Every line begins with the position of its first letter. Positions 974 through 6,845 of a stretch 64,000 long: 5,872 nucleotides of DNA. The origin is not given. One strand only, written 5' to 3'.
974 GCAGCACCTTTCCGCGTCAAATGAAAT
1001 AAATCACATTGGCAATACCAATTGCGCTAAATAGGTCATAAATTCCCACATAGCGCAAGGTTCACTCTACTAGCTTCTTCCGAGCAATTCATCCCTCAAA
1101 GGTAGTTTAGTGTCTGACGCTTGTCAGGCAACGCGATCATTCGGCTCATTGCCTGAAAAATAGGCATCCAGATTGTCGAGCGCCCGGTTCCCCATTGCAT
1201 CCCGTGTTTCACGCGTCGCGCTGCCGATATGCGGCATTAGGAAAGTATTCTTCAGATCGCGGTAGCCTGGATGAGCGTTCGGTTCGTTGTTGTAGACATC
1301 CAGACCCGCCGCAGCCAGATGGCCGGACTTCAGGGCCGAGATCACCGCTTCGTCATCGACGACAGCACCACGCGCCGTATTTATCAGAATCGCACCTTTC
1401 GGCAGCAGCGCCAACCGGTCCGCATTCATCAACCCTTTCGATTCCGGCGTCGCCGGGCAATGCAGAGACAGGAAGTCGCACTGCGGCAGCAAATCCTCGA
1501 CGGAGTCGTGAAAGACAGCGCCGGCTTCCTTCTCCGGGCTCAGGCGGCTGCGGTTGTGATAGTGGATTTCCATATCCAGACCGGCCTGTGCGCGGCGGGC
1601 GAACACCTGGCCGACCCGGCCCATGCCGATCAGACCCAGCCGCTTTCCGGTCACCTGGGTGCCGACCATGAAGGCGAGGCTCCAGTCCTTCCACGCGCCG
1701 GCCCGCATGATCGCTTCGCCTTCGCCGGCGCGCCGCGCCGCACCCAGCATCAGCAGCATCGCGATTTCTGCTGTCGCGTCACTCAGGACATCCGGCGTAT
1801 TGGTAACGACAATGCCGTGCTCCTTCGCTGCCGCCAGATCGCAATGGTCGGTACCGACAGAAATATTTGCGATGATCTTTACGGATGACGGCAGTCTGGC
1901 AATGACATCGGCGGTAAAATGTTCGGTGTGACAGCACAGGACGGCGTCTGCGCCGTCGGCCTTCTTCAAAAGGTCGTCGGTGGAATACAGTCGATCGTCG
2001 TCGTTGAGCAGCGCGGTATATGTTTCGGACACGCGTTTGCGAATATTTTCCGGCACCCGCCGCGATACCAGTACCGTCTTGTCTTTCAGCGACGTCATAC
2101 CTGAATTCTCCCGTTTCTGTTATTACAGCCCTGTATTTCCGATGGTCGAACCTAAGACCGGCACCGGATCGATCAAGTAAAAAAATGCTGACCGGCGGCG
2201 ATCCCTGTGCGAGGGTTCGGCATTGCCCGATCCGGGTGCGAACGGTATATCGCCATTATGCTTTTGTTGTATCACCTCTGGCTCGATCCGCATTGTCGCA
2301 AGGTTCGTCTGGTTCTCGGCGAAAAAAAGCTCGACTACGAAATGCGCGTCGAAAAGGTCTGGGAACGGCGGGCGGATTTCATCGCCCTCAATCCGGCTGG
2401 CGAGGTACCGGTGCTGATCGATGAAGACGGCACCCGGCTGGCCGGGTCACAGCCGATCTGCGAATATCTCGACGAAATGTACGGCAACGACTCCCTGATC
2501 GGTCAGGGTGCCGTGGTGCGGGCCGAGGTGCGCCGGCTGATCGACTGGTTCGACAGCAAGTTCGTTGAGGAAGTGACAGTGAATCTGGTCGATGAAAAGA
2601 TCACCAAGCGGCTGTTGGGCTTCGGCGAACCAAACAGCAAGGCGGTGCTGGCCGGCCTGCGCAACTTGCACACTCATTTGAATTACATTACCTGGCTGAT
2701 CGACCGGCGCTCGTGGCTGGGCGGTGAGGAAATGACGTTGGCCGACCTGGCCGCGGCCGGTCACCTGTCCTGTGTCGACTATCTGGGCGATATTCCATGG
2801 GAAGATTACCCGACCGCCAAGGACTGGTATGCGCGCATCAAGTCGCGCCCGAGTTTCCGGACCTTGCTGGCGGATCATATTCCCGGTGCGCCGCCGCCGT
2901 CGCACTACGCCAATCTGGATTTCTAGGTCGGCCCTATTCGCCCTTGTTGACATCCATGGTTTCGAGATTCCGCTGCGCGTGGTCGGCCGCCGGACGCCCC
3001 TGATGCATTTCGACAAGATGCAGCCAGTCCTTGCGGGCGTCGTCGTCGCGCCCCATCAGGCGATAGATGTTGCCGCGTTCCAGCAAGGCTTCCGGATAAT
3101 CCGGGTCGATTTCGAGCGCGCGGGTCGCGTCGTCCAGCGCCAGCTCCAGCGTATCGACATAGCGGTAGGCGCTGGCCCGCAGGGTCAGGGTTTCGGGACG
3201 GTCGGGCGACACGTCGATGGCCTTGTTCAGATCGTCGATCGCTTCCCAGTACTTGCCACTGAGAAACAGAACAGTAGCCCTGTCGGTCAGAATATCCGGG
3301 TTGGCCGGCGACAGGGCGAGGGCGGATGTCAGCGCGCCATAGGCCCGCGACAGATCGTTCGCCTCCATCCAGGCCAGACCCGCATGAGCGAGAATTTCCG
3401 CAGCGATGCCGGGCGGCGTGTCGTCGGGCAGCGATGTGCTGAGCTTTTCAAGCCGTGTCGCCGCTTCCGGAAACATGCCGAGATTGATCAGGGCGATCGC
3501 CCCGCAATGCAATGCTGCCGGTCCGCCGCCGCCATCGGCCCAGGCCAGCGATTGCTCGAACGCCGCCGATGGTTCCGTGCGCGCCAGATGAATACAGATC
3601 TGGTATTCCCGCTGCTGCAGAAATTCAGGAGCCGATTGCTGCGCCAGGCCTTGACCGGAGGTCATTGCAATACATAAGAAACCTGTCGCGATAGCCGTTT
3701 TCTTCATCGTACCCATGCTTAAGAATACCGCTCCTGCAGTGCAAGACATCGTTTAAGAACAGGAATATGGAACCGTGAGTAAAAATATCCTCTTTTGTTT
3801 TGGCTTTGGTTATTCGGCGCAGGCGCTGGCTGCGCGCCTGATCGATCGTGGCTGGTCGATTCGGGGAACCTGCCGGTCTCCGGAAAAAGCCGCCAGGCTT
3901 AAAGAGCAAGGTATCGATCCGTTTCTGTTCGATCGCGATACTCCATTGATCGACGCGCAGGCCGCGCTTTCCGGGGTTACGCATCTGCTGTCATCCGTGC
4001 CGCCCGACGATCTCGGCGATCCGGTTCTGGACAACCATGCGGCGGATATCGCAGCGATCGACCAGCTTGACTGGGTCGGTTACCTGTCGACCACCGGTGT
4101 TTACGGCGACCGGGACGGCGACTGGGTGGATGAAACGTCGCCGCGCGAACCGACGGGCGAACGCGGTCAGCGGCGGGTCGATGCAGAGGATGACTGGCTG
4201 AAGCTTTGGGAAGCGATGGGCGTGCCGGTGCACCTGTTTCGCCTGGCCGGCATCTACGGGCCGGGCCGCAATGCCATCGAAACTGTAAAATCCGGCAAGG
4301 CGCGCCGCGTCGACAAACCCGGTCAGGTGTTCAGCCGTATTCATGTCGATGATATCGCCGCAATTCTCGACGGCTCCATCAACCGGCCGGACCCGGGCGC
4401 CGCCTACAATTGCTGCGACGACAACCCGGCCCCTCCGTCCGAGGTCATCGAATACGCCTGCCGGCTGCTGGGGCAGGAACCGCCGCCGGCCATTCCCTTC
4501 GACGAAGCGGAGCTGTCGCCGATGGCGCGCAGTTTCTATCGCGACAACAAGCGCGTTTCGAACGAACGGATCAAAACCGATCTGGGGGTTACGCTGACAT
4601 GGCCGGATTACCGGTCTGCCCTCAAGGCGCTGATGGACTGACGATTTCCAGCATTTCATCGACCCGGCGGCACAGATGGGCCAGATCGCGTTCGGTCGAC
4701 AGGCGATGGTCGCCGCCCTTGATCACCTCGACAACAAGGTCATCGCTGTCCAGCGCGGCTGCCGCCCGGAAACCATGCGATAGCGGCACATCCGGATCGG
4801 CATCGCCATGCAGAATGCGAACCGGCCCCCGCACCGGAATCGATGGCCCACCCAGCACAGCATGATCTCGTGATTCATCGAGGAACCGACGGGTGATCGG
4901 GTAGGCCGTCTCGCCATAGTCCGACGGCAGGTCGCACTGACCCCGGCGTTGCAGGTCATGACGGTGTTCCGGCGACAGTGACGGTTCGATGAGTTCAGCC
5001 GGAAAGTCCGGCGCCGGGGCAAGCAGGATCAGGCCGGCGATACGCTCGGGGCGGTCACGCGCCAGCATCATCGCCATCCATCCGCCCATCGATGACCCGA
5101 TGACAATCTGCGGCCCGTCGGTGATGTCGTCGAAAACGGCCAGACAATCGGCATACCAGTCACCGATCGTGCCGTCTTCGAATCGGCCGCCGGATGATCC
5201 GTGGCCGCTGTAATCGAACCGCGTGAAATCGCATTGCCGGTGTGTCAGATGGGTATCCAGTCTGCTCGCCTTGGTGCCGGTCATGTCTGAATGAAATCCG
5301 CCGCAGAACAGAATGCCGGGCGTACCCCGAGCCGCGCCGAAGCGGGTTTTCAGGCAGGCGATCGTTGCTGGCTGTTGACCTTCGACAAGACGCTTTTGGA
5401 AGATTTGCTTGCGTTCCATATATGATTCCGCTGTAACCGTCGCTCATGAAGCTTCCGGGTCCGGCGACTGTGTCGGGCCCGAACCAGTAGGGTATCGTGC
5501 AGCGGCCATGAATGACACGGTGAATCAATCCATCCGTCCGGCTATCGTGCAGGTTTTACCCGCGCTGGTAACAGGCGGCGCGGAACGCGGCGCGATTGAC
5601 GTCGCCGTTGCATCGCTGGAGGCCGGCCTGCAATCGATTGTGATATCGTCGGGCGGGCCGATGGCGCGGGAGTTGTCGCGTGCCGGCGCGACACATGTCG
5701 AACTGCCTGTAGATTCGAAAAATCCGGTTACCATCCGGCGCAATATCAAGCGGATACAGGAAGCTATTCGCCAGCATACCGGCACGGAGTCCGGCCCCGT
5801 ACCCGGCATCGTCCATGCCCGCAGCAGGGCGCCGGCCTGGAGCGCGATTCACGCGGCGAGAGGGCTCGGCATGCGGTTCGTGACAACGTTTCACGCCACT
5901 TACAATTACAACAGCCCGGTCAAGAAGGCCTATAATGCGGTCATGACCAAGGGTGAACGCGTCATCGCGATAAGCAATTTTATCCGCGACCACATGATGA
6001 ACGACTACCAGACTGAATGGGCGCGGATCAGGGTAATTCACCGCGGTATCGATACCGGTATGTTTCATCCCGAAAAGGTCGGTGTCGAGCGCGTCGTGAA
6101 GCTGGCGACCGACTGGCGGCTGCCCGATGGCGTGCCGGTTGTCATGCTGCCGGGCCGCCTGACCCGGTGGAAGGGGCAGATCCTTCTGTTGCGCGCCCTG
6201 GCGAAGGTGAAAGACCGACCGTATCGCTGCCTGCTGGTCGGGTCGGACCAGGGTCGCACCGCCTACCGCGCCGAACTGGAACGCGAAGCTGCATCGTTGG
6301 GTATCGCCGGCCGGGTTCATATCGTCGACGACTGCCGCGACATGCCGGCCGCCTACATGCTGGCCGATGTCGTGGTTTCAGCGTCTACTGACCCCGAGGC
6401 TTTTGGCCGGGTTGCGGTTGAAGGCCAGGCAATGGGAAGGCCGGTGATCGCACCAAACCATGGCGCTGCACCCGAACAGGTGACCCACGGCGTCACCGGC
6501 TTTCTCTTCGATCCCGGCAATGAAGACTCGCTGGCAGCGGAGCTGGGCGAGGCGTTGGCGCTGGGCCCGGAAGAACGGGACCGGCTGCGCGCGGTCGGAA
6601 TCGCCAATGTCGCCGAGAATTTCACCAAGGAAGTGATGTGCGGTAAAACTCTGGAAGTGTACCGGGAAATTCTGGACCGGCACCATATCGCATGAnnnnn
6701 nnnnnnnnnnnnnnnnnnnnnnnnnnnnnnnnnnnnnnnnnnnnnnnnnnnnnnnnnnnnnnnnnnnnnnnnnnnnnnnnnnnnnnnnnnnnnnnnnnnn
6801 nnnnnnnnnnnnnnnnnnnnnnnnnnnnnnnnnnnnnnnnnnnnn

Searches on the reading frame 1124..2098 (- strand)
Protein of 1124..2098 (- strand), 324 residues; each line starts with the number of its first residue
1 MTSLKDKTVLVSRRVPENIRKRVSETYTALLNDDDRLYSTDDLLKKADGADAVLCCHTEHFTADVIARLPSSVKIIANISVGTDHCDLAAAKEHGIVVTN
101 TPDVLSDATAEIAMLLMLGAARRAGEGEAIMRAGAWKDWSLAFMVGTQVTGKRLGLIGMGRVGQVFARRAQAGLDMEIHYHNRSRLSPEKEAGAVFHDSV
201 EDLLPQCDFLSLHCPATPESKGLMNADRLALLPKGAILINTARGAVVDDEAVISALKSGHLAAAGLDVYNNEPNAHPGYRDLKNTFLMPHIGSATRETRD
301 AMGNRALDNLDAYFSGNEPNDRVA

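Call 28: search_protein_families(library=pfam, proteins=[window:1124-2098:-], max_evalue=0.00001)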
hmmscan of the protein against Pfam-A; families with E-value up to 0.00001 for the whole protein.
window:1124-2098:- (324 aa): 3 families
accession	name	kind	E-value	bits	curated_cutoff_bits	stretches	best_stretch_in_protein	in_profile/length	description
PF02826.25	2-Hacid_dh_C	-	1.6e-54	184.4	25.1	1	115-292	2-178/178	D-isomer specific 2-hydroxyacid dehydrogenase, NAD binding domain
PF00389.36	2-Hacid_dh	-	5.3e-30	104.3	24.6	1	9-323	1-133/134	D-isomer specific 2-hydroxyacid dehydrogenase, catalytic domain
PF03446.21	NAD_binding_2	-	7.6e-06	26.5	21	0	154-268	2-119/161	NAD binding domain of 6-phosphogluconate dehydrogenase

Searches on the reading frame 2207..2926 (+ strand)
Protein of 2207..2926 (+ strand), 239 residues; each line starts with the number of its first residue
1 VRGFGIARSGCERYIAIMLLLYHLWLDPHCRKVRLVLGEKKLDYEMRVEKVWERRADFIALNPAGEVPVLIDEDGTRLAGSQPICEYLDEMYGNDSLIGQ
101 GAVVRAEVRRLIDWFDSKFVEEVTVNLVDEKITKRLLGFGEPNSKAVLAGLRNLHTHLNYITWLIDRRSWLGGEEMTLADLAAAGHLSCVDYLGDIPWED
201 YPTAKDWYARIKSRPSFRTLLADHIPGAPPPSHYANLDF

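Call 68: search_protein_families(library=pfam, proteins=[window:2207-2926:+], max_evalue=0.00001)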
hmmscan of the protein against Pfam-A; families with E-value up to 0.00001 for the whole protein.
window:2207-2926:+ (239 aa): 4 families
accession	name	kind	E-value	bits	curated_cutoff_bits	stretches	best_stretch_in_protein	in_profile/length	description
PF13409.12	GST_N_2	-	2e-17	64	25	1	28-90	3-69/70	Glutathione S-transferase, N-terminal domain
PF13417.12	GST_N_3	-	1.8e-16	60.7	22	1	22-94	2-73/75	Glutathione S-transferase, N-terminal domain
PF02798.26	GST_N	-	1.2e-09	38.7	20.9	1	21-90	5-76/76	Glutathione S-transferase, N-terminal domain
PF00043.30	GST_C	-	8.2e-08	32.8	20.7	1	144-215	20-93/93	Glutathione S-transferase, C-terminal domain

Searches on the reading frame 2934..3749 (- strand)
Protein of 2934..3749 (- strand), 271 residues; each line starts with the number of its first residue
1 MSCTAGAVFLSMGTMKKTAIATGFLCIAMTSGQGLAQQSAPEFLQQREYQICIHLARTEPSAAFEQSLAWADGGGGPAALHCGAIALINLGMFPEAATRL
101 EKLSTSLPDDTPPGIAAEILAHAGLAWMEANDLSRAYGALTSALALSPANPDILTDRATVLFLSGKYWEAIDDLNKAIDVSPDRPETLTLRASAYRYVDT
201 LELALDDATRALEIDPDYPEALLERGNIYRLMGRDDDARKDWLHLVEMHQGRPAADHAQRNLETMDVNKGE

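Call 28: search_protein_families(library=pfam, proteins=[window:2934-3749:-], max_evalue=0.00001)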
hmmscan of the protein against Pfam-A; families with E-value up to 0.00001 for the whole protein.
window:2934-3749:- (271 aa): 10 families
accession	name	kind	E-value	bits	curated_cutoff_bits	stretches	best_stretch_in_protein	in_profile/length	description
PF00515.34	TPR_1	-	5e-17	61.4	27.8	0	152-183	2-33/34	Tetratricopeptide repeat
PF07719.23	TPR_2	-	1.3e-16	59.7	27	0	219-246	1-28/34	Tetratricopeptide repeat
PF13414.12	TPR_11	-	2.4e-15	56.4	26.8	0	160-195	3-38/42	TPR repeat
PF13431.12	TPR_17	-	1.1e-14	53.8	24.4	0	209-239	3-33/34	Tetratricopeptide repeat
PF14559.12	TPR_19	-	1.8e-14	54.2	25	1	128-192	2-66/68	Tetratricopeptide repeat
PF13371.12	TPR_9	-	5.1e-12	46.1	35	1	128-192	6-70/73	Tetratricopeptide repeat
PF13428.12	TPR_14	-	1.1e-08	35.3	23.5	0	185-227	1-43/44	Tetratricopeptide repeat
PF13432.12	TPR_16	-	2e-08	35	32.7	0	126-184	6-64/65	Tetratricopeptide repeat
PF13424.12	TPR_12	-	3.2e-08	34.1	30.1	0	153-215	5-75/77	Tetratricopeptide repeat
PF13181.12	TPR_8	-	1e-06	28.8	25.7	0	154-183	4-33/34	Tetratricopeptide repeat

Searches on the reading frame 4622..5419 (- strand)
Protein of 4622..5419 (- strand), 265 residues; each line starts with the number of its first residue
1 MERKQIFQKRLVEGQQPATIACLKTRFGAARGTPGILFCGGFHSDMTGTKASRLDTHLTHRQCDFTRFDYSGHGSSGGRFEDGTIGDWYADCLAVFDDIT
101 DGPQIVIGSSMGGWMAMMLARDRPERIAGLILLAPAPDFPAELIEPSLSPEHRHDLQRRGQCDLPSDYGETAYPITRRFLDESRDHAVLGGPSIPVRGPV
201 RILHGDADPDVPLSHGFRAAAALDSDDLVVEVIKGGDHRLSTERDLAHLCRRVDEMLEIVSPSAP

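Call 28: search_protein_families(library=pfam, proteins=[window:4622-5419:-], max_evalue=0.00001)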
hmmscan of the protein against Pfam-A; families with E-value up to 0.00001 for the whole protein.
window:4622-5419:- (265 aa): 4 families
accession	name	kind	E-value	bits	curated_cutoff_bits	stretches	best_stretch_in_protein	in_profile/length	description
PF12146.15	Hydrolase_4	-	7.6e-18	65.1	27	1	38-142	9-116/239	Serine aminopeptidase, S33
PF12697.13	Abhydrolase_6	-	1.2e-12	49.4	26.3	1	37-240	2-206/217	Alpha/beta hydrolase family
PF00561.26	Abhydrolase_1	-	4e-12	46.8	25.8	1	51-144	16-110/245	alpha/beta hydrolase fold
PF00326.27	Peptidase_S9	-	3e-07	30.6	22.6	1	103-252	64-201/213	Prolyl oligopeptidase family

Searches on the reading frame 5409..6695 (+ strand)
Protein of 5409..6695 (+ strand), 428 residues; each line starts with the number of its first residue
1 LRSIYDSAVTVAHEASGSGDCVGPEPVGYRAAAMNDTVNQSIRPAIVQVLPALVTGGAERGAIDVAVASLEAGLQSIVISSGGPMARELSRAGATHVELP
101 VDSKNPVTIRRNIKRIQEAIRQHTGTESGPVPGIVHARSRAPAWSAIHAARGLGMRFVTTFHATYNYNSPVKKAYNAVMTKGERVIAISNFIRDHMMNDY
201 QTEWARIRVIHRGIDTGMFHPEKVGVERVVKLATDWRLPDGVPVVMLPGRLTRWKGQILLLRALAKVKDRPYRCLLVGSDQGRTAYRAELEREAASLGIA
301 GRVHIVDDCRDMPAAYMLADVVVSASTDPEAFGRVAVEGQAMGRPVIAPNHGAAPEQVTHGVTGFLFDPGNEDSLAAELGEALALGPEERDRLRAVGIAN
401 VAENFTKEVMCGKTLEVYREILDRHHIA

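Call 28: search_protein_families(library=pfam, proteins=[window:5409-6695:+], max_evalue=0.00001)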
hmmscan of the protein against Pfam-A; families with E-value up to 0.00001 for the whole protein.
window:5409-6695:+ (428 aa): 4 families
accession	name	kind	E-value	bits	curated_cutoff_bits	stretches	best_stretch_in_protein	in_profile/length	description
PF00534.26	Glycos_transf_1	-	7.3e-29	100.9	26.4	1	236-394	9-166/172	Glycosyl transferases group 1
PF13692.12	Glyco_trans_1_4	-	7.5e-27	94.8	27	1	243-383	2-140/142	Glycosyl transferases group 1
PF13439.12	Glyco_transf_4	-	1.1e-23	84.5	28.5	1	56-216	2-168/170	Glycosyltransferase Family 4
PF13579.12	Glyco_trans_4_4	-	1.4e-08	35.7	29.7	1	56-213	1-158/158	Glycosyl transferase 4-like domain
